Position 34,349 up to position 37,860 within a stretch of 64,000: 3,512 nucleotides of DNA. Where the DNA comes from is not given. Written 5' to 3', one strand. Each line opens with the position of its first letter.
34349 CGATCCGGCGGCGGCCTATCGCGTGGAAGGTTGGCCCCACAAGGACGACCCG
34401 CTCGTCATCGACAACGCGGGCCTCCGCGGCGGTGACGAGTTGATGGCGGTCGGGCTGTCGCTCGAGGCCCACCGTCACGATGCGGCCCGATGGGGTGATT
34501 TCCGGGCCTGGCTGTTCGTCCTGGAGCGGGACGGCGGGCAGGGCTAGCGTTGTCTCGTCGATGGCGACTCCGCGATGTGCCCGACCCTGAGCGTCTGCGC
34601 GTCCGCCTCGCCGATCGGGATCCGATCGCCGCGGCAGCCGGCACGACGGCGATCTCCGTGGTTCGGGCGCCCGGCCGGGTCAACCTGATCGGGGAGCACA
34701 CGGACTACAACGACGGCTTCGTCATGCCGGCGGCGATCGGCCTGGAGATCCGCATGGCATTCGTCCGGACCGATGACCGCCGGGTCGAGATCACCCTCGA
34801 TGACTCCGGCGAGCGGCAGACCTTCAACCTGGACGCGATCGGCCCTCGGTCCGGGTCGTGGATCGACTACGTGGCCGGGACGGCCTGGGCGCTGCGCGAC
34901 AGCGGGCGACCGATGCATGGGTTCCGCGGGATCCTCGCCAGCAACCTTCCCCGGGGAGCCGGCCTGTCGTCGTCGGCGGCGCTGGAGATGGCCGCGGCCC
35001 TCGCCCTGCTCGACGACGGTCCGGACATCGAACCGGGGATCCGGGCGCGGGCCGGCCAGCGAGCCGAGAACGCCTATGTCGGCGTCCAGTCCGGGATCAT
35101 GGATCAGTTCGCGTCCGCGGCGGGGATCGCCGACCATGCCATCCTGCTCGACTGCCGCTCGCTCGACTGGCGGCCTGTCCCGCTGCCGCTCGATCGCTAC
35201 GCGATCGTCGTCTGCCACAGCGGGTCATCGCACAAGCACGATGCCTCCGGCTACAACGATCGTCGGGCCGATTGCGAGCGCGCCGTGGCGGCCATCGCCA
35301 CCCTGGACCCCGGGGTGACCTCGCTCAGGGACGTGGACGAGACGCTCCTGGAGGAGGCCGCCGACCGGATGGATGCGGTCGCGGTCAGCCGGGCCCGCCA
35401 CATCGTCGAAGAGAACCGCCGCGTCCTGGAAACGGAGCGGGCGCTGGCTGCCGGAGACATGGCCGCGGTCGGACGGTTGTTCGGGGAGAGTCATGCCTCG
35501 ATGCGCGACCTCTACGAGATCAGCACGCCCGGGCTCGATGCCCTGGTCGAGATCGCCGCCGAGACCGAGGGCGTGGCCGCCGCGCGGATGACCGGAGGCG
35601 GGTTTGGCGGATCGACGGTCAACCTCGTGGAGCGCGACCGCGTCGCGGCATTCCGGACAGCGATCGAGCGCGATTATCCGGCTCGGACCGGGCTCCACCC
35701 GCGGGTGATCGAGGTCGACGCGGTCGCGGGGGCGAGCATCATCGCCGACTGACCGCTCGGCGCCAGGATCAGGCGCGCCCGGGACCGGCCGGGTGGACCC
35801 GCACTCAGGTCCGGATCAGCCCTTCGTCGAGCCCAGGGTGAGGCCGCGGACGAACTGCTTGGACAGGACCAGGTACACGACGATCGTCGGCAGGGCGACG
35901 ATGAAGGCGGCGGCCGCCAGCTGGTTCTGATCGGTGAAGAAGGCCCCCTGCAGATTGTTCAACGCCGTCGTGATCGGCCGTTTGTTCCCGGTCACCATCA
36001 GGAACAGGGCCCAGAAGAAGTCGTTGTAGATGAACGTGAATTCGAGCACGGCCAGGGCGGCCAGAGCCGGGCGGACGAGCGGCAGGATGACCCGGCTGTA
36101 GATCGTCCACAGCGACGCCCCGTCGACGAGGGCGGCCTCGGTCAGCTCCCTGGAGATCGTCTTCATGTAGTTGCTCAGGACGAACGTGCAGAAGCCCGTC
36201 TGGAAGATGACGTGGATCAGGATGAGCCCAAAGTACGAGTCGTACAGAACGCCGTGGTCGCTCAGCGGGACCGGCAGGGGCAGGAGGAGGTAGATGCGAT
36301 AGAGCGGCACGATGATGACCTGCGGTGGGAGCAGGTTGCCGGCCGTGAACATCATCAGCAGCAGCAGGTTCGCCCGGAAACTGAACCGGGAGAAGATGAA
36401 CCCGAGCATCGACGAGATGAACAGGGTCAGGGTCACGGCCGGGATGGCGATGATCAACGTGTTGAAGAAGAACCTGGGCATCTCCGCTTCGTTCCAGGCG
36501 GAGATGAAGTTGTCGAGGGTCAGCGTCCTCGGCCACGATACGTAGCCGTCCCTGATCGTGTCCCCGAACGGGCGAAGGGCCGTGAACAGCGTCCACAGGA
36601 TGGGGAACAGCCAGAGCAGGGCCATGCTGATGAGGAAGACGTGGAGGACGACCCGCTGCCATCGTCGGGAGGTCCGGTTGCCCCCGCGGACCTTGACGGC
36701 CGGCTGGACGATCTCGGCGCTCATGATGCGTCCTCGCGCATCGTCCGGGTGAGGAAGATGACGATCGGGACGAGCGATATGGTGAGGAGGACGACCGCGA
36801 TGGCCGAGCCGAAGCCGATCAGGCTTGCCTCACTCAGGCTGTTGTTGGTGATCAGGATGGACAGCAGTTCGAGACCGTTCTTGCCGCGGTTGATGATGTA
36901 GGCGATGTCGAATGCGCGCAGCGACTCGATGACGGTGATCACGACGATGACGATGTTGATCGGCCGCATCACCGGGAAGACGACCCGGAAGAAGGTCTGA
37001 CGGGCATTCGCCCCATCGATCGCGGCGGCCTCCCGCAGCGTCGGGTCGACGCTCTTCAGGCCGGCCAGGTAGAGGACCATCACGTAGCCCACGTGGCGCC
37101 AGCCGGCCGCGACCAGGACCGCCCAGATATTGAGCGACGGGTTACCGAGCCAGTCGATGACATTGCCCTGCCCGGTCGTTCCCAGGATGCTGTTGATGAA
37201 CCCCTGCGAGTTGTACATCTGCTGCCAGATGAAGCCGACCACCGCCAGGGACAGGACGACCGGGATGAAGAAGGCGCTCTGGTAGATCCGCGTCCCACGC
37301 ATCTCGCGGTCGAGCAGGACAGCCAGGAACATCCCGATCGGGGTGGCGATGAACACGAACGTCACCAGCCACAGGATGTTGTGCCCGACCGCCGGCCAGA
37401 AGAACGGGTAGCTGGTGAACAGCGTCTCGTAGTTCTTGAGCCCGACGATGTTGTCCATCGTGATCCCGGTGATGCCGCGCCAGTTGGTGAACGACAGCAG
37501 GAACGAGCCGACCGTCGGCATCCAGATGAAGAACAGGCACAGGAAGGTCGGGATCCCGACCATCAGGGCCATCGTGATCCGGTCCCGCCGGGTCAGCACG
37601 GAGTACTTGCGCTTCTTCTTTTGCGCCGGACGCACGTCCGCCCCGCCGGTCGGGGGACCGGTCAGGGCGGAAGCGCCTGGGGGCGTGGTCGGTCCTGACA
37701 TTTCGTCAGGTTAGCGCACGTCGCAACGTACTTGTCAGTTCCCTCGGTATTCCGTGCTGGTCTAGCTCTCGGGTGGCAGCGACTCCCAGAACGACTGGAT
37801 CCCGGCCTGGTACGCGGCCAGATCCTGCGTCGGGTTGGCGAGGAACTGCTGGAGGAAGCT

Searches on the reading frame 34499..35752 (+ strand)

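Call 62: search_protein_families(library=pfam, proteins=[window:34499-35752:+], max_evalue=0.00001)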
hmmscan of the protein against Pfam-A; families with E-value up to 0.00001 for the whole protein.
window:34499-35752:+ (417 aa): 3 families
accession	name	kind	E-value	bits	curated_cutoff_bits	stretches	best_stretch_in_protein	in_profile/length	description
PF10509.15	GalKase_gal_bdg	-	3.3e-18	65.4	23.1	1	53-88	12-47/49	Galactokinase galactose-binding signature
PF00288.32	GHMP_kinases_N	-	2.7e-14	53.6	22.3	1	124-209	2-86/87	GHMP kinases N terminal domain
PF08544.19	GHMP_kinases_C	-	2.4e-10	41.1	21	1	314-394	3-84/85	GHMP kinases C terminal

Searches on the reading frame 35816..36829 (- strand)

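Call 62: search_protein_families(library=pfam, proteins=[window:35816-36829:-], max_evalue=0.00001)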
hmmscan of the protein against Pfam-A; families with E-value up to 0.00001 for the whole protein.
window:35816-36829:- (337 aa): 1 family
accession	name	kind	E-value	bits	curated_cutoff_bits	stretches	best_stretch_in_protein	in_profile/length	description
PF00528.27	BPD_transp_1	-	1.4e-16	61.2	26.4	1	141-321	3-174/184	Binding-protein-dependent transport system inner membrane component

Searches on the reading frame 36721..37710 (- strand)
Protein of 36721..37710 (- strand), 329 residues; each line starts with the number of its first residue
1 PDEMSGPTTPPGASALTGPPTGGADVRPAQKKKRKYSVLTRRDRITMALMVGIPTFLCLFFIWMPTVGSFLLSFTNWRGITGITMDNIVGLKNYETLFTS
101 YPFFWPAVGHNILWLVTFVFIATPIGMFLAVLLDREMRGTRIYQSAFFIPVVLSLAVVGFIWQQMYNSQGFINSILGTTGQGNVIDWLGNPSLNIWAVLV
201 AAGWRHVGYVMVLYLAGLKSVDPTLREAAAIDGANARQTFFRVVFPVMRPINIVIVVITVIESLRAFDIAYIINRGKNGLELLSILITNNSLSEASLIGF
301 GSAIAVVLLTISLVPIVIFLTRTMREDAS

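Call 62: search_protein_families(library=pfam, proteins=[window:36721-37710:-], max_evalue=0.00001)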
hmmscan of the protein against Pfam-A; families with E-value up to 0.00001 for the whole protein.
window:36721-37710:- (329 aa): 1 family
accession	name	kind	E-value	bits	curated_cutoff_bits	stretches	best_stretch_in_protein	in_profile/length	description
PF00528.27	BPD_transp_1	-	6.6e-16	59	26.4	1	123-319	2-173/184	Binding-protein-dependent transport system inner membrane component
